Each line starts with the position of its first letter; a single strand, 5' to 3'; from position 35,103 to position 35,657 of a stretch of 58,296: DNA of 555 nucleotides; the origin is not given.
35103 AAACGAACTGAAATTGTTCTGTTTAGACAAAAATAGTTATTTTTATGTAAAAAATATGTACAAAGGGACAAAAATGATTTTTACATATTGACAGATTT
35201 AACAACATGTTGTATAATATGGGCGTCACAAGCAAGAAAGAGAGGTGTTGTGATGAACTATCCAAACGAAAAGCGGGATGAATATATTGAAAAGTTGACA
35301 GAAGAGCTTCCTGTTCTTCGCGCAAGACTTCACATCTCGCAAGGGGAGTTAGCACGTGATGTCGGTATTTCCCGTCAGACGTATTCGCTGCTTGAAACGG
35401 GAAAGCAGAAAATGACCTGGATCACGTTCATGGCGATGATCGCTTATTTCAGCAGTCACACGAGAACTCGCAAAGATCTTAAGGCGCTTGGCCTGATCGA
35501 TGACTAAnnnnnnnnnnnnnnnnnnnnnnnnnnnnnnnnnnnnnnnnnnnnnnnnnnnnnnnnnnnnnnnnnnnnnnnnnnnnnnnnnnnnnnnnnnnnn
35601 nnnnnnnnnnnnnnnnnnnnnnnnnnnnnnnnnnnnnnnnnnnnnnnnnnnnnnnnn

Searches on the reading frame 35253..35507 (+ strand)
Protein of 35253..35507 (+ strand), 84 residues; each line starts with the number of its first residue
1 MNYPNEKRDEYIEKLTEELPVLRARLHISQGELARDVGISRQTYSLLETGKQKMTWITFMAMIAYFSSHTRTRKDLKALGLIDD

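Call 11: search_protein_families(library=pfam, proteins=[window:35253-35507:+], max_evalue=0.01)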
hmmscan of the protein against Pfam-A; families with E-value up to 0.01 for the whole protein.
window:35253-35507:+ (84 aa): 5 families
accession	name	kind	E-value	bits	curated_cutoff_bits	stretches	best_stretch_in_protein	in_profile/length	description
PF01381.28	HTH_3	-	7.1e-07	29.6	23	1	22-52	4-34/55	Helix-turn-helix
PF13560.12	HTH_31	-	2.1e-06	28.4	27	1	17-56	4-44/64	Helix-turn-helix domain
PF13443.12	HTH_26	-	0.00038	21.1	22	1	19-56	2-40/63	Cro/C1-type HTH DNA-binding domain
PF13545.12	HTH_Crp_2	-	0.0061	16.9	27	0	23-45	18-40/70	Crp-like helix-turn-helix domain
PF12844.13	HTH_19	-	0.0088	16.4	30.2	0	22-55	7-39/64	Helix-turn-helix domain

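Call 40: find_homologous_proteins(query=A2, max_evalue=0.00001)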
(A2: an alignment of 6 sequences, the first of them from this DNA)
Query A2 (6 sequences) (84 aa, profile of the alignment): 2643 proteins with E <= 0.00001 among 8000 candidates; the best 120 are listed.
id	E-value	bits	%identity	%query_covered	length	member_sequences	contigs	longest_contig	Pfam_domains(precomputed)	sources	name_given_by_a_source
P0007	4.8e-45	169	62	100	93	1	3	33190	PF01381.29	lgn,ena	-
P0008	1.7e-44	167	99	100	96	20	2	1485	PF01381.29,PF13560.13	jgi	jgi:DNA-binding XRE family transcriptional regulator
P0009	2.9e-44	167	62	100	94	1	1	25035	PF01381.29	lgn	-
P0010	5.5e-44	166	63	93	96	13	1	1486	PF01381.29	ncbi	-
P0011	1.0e-43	165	87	99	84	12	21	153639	PF01381.29,PF13560.13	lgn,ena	-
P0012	1.1e-43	165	96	100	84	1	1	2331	PF01381.29,PF13560.13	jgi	-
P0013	1.1e-43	165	61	100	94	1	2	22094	PF01381.29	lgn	-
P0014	1.9e-43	164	60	100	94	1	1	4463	PF01381.29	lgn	-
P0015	2.0e-43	164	62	100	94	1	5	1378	PF01381.29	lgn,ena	-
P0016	2.2e-43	164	61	100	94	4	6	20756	PF01381.29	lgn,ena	-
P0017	2.5e-43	164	60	100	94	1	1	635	PF01381.29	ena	-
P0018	3.5e-43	163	64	100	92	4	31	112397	PF01381.29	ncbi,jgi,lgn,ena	jgi:DNA-binding XRE family transcriptional regulator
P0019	4.1e-43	163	63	100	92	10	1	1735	PF01381.29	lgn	-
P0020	4.9e-43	163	62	100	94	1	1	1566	PF01381.29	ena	-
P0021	5.5e-43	162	62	100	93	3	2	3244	PF01381.29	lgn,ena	-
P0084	8.6e-40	152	71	100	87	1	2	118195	PF01381.29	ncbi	-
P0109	9.4e-39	149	68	93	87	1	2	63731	PF01381.29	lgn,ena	-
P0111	9.9e-39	149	57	100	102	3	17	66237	PF01381.29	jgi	-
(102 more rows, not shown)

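Call 41: find_related_loci(query=A2, collection=viral_contigs, flank=3000)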
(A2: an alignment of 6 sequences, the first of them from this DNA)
Query A2 (84 aa) in viral_contigs; peptide patterns used: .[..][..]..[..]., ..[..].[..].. (x = any residue, [..] = any of these).
219 stretches matched a pattern; 1 encode a relative of the query (tblastn E <= 1e-3); 1 distinct loci.
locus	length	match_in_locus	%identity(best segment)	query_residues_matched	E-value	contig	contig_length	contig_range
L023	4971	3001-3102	47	22-55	3e-6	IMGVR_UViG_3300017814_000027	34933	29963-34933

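Call 42: find_encoding_contigs(protein=P0011, flank=10000, max_places=10)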
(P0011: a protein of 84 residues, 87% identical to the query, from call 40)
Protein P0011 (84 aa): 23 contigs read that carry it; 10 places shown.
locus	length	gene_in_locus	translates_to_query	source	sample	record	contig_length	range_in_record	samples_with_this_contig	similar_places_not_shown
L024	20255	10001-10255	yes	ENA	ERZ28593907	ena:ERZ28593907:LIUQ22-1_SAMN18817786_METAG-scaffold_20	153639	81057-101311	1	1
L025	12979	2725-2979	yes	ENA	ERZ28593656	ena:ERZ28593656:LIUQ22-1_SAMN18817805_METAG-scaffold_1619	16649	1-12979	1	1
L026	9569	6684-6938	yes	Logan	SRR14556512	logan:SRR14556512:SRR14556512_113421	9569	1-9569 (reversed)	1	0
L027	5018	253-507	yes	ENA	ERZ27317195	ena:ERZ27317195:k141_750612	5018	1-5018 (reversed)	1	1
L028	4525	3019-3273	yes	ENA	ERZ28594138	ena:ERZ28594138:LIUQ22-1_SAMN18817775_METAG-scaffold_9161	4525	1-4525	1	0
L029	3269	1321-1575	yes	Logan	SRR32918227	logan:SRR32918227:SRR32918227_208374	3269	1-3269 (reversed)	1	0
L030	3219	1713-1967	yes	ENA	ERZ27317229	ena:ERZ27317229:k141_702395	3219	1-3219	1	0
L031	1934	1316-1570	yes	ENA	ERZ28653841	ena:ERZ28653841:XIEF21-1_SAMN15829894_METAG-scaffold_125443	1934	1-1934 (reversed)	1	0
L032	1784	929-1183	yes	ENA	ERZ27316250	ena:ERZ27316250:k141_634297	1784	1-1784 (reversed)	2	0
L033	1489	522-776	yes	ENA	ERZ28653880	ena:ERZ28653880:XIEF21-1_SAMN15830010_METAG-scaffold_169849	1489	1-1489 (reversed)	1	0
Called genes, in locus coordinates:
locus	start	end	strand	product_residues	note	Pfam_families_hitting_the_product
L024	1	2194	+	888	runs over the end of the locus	PF02368:Big_2, PF26182:Ig_NUP210_5th (faint), PF26918:Ig_Eae (faint), PF02368:Big_2, PF01510:Amidase_2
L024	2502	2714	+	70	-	PF13560:HTH_31, PF12844:HTH_19 (weak), PF01381:HTH_3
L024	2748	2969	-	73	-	PF12844:HTH_19, PF13560:HTH_31, PF01381:HTH_3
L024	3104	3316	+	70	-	PF13560:HTH_31, PF01381:HTH_3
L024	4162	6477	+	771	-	PF00912:Transgly, PF00905:Transpeptidase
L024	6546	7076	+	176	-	PF03073:TspO_MBR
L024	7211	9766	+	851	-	PF07638:Sigma70_ECF (faint), PF04542:Sigma70_r2, PF04545:Sigma70_r4, PF08281:Sigma70_r4_2, PF21347:DUF3108_like (faint)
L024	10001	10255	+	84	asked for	PF13560:HTH_31 (weak), PF01381:HTH_3 (weak)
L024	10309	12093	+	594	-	PF13421:Band_7_1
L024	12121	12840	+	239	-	-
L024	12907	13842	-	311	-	PF13306:LRR_5, PF13855:LRR_8 (faint), PF13306:LRR_5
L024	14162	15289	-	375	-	PF01208:URO-D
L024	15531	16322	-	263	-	-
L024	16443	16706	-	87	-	PF01649:Ribosomal_S20p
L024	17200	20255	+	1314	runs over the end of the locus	PF04563:RNA_pol_Rpb2_1, PF04561:RNA_pol_Rpb2_2, PF04565:RNA_pol_Rpb2_3, PF10385:RNA_pol_Rpb2_45, PF00562:RNA_pol_Rpb2_6, PF04560:RNA_pol_Rpb2_7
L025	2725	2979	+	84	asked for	PF13560:HTH_31 (weak), PF01381:HTH_3 (weak)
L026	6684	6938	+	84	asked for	PF13560:HTH_31 (weak), PF01381:HTH_3 (weak)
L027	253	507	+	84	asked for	PF13560:HTH_31 (weak), PF01381:HTH_3 (weak)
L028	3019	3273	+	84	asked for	PF13560:HTH_31 (weak), PF01381:HTH_3 (weak)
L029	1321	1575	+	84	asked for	PF13560:HTH_31 (weak), PF01381:HTH_3 (weak)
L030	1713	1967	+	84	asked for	PF13560:HTH_31 (weak), PF01381:HTH_3 (weak)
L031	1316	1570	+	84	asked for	PF13560:HTH_31 (weak), PF01381:HTH_3 (weak)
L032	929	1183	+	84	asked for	PF13560:HTH_31 (weak), PF01381:HTH_3 (weak)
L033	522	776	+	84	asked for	PF13560:HTH_31 (weak), PF01381:HTH_3 (weak)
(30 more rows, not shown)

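Call 44: find_encoding_contigs(protein=P0018, flank=8000, max_places=10)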
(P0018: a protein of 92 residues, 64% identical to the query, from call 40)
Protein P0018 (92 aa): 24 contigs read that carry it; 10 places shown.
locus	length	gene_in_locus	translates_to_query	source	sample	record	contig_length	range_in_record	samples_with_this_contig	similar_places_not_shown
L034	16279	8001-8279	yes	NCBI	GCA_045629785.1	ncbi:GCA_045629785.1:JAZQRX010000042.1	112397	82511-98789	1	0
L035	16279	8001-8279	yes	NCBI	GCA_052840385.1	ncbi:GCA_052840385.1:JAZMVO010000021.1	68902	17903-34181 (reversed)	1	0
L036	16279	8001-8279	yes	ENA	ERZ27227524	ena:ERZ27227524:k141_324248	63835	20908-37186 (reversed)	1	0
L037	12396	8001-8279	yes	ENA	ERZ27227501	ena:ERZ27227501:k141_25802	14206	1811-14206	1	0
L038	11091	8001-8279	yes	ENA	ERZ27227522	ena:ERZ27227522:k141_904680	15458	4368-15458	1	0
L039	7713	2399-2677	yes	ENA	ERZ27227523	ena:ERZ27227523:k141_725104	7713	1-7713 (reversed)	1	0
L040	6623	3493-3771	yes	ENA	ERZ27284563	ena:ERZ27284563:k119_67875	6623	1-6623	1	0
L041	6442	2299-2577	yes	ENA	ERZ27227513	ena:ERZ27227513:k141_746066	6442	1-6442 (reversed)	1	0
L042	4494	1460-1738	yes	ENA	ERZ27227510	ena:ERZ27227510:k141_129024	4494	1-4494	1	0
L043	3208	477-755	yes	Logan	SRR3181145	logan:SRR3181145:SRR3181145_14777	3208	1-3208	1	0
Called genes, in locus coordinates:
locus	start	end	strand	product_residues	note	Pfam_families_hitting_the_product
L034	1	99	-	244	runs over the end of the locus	PF00293:NUDIX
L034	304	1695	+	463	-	PF01841:Transglut_core, PF00404:Dockerin_1 (weak)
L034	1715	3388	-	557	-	PF02310:B12-binding, PF04055:Radical_SAM, PF13311:DUF4080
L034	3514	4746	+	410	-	PF07690:MFS_1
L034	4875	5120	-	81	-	-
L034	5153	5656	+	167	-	-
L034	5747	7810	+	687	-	PF00724:Oxidored_FMN, PF00890:FAD_binding_2 (weak), PF01134:GIDA (weak), PF07992:Pyr_redox_2, PF12831:FAD_oxidored, PF13450:NAD_binding_8 (weak), PF13738:Pyr_redox_3, PF00070:Pyr_redox (weak), +3 more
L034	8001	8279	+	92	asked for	PF01381:HTH_3 (weak)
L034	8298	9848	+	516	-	PF13421:Band_7_1, PF12773:DZR (faint)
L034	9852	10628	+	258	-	-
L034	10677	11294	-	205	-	PF01966:HD (weak)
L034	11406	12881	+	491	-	-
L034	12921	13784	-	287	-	PF04015:DUF362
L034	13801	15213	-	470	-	PF01266:DAO (faint), PF01494:FAD_binding_3 (weak), PF05834:Lycopene_cycl (faint), PF12831:FAD_oxidored (faint)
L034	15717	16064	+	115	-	PF05635:23S_rRNA_IVP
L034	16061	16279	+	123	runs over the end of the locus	-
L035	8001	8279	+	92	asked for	PF01381:HTH_3 (weak)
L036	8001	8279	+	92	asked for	PF01381:HTH_3 (weak)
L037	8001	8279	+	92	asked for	PF01381:HTH_3 (weak)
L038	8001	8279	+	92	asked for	PF01381:HTH_3 (weak)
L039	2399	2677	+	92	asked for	PF01381:HTH_3 (weak)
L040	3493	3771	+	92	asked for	PF01381:HTH_3 (weak)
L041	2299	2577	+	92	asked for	PF01381:HTH_3 (weak)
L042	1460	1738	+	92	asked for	PF01381:HTH_3 (weak)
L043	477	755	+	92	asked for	PF01381:HTH_3 (weak)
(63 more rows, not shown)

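Call 45: find_encoding_contigs(protein=P0111, flank=8000, max_places=10)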
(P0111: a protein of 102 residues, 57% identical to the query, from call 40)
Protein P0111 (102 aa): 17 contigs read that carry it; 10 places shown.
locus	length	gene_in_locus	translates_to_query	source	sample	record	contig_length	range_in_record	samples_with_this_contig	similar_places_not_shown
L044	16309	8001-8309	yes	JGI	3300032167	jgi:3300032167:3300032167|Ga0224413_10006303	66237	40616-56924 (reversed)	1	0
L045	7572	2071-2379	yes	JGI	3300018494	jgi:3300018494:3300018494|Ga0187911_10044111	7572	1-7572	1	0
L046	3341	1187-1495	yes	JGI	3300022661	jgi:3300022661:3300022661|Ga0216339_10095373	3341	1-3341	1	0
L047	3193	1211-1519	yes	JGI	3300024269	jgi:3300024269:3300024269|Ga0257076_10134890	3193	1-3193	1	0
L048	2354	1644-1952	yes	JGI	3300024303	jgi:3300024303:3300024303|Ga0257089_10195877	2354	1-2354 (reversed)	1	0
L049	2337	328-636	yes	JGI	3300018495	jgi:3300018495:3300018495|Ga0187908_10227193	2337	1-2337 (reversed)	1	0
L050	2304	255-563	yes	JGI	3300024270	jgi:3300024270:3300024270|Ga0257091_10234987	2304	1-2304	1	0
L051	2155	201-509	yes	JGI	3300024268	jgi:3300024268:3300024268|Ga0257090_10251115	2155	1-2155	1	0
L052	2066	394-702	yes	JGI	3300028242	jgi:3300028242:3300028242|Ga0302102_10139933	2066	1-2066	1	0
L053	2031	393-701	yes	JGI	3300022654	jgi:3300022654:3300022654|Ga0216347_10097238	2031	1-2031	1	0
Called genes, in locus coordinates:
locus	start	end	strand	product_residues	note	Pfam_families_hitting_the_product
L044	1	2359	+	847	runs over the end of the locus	PF00521:DNA_topoisoIV, PF03989:DNA_gyraseA_C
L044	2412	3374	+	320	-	PF01261:AP_endonuc_2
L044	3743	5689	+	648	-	-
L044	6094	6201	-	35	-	-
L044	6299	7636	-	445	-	PF00860:Xan_ur_permease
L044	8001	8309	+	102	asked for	PF01381:HTH_3 (weak)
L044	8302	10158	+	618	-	PF13421:Band_7_1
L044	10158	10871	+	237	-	-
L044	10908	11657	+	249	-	PF01790:LGT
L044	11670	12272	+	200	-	-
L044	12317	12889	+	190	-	-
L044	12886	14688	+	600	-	PF07719:TPR_2 (faint), PF13676:TIR_2 (weak)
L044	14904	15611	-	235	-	PF19700:DUF6198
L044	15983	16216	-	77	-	-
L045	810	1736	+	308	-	-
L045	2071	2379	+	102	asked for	PF01381:HTH_3 (weak)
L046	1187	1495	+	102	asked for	PF01381:HTH_3 (weak)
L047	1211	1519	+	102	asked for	PF01381:HTH_3 (weak)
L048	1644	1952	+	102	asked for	PF01381:HTH_3 (weak)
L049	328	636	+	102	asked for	PF01381:HTH_3 (weak)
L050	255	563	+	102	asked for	PF01381:HTH_3 (weak)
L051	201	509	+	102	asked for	PF01381:HTH_3 (weak)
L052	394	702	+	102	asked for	PF01381:HTH_3 (weak)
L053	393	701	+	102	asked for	PF01381:HTH_3 (weak)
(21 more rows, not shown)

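Call 50: search_protein_families(library=padloc, proteins=[window:35253-35507:+], max_evalue=0.01)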
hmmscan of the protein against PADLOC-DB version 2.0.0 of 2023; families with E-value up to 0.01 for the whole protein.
window:35253-35507:+ (84 aa): 2 families
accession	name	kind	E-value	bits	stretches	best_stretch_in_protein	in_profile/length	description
PDLC02926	HTH_VI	-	2e-05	22.8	1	15-56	2-43/92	-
PDLC03952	RmrA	-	0.00011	19.2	1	18-61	26-69/395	-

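Call 51: search_protein_families(library=ncbifam, proteins=[window:35253-35507:+], max_evalue=0.01)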
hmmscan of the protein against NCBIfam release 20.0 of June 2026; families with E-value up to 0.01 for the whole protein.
window:35253-35507:+ (84 aa): 6 families
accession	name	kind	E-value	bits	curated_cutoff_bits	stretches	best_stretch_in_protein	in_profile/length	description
TIGR03070.1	couple_hipB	subfamily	2e-05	24.4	71.65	1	17-55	5-43/58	type II toxin-antitoxin system Y4mF family antitoxin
NF007271.0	PRK09726.1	equivalog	0.00027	20.9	79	1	14-63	12-61/88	type II toxin-antitoxin system antitoxin HipB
NF003162.0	PRK04140.1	equivalog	0.00067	18.8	263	1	17-68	129-180/317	transcriptional regulator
NF041951.1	phage_RstR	subfamily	0.0023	18.2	80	1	15-53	3-41/108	RstR family transcriptional repressor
TIGR03830.1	CxxCG_CxxCG_HTH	subfamily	0.0025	17.6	61.8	1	14-75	64-125/127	type II TA system antitoxin MqsA family protein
NF006015.0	PRK08154.1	subfamily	0.0025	17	204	1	5-54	21-70/314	anaerobic benzoate catabolism transcriptional regulator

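Call 58: find_encoding_contigs(protein=P0084, flank=10000, max_places=4)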
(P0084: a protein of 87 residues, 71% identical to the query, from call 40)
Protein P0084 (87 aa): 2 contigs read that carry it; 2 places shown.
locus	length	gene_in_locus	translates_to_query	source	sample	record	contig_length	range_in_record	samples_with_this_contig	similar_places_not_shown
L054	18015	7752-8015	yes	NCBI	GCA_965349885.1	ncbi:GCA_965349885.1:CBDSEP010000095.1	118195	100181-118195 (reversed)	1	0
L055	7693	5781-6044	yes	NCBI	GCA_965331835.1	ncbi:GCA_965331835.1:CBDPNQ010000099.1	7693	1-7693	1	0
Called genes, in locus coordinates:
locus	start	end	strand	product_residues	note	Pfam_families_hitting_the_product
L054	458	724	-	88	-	PF12844:HTH_19, PF13443:HTH_26 (weak), PF13560:HTH_31, PF01381:HTH_3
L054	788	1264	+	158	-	PF09851:SHOCT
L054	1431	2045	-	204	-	PF12464:Mac, PF00132:Hexapep, PF14602:Hexapep_2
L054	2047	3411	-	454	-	PF01554:MatE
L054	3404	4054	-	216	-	PF12464:Mac, PF00132:Hexapep, PF14602:Hexapep_2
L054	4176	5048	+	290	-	PF02311:AraC_binding, PF07883:Cupin_2, PF12833:HTH_18, PF00165:HTH_AraC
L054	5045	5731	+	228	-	PF13787:HXXEE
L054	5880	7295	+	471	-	PF01554:MatE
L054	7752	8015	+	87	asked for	PF01381:HTH_3 (weak)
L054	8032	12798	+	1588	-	PF14559:TPR_19 (faint), PF13676:TIR_2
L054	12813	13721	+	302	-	-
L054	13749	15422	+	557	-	PF13421:Band_7_1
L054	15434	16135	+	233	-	-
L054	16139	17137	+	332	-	PF04055:Radical_SAM, PF13186:SPASM (weak)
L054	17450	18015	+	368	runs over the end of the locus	PF03706:LPG_synthase_TM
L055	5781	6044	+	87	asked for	PF01381:HTH_3 (weak)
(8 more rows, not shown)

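Call 59: find_encoding_contigs(protein=P0109, flank=10000, max_places=4)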
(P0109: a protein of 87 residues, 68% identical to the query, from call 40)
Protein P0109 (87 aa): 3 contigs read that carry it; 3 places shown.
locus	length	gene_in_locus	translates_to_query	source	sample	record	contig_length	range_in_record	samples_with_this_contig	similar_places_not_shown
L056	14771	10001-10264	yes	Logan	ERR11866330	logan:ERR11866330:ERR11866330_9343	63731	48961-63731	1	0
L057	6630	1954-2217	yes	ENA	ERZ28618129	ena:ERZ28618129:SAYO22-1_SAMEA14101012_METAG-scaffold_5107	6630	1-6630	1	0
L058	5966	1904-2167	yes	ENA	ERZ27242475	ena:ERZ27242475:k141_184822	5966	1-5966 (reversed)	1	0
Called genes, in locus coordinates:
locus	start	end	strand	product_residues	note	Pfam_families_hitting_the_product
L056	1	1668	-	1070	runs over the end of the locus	PF21445:ADDB_N, PF12705:PDDEXK_1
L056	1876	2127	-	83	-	PF04014:MazE_antitoxin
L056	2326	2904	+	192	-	PF07670:Gate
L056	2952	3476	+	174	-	PF07670:Gate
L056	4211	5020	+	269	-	PF12844:HTH_19 (weak), PF01381:HTH_3, PF13560:HTH_31 (weak)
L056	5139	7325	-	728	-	PF00512:HisKA, PF02518:HATPase_c, PF00072:Response_reg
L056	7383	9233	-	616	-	PF02872:5_nucleotid_C (weak)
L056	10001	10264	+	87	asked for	PF01381:HTH_3 (faint)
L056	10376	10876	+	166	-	-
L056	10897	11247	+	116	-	-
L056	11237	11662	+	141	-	-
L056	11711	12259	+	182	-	-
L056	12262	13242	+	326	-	PF04055:Radical_SAM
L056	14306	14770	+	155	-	?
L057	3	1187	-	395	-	?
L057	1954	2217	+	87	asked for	PF01381:HTH_3 (faint)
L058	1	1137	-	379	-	?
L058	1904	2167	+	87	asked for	PF01381:HTH_3 (faint)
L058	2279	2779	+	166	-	-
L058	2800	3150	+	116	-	-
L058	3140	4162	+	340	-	-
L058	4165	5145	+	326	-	PF04055:Radical_SAM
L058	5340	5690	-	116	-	-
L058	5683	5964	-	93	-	?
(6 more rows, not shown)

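Call 61: search_solved_structures(query=A2, max_evalue=0.01, show_alignments=1)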
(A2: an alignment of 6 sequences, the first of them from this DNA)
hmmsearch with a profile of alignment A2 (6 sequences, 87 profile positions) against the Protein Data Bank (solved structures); distinct sequences matched with E-value up to 0.01: 6.
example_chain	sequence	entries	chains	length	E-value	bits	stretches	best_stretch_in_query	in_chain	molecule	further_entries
9k3w_A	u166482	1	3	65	0.00013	24.9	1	20-53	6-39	Transcriptional regulator, PbsX family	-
2k9q_A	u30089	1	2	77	0.00051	23.1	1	16-64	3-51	uncharacterized protein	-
1utx_A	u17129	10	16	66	0.00063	22.8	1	17-55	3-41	CYLR2 | cytolysin regulator 2 | PUTATIVE TRANSCRIPTION REGULATOR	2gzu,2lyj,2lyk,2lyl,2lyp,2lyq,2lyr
2xiu_A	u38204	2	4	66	0.00073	22.6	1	17-54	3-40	CYLR2 | CYLR2 SYNONYM CYTOLYSIN REPRESSOR 2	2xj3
4z5h_A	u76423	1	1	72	0.008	19.2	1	16-64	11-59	Antitoxin HipB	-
8tac_A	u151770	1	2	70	0.0086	19.1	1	16-52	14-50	DBP48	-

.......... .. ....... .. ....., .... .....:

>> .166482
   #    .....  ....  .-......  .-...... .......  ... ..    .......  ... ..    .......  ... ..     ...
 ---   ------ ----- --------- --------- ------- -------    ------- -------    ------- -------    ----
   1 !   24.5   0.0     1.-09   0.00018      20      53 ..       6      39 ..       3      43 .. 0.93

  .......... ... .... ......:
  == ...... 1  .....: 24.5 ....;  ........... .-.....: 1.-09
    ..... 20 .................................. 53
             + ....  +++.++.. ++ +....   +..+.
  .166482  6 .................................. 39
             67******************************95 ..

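Call 65: search_protein_families(library=pfam, proteins=[L054:12813-13721:+, L044:11670-12272:+, L044:12317-12889:+, L054:8032-12798:+], max_evalue=0.001)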
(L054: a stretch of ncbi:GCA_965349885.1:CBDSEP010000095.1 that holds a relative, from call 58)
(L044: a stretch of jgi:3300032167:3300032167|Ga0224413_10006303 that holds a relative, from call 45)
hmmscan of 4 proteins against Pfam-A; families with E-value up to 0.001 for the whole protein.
L054:12813-13721:+ (302 aa): 0 families

L044:11670-12272:+ (200 aa): 1 family
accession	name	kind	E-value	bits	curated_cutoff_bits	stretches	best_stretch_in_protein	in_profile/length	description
PF10247.14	Romo1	-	0.00051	20.8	27.6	0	72-87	8-23/66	Reactive mitochondrial oxygen species modulator 1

L044:12317-12889:+ (190 aa): 0 families

L054:8032-12798:+ (1588 aa): 3 families
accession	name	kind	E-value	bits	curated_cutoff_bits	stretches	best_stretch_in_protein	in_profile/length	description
PF13676.11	TIR_2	-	1.8e-09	38.6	28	1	157-282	1-110/122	TIR domain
PF14559.12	TPR_19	-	1.7e-06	28.7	25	0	45-80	30-64/68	Tetratricopeptide repeat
PF07581.17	Glug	-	0.00011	22.8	20.5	0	1415-1440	3-27/28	The GLUG motif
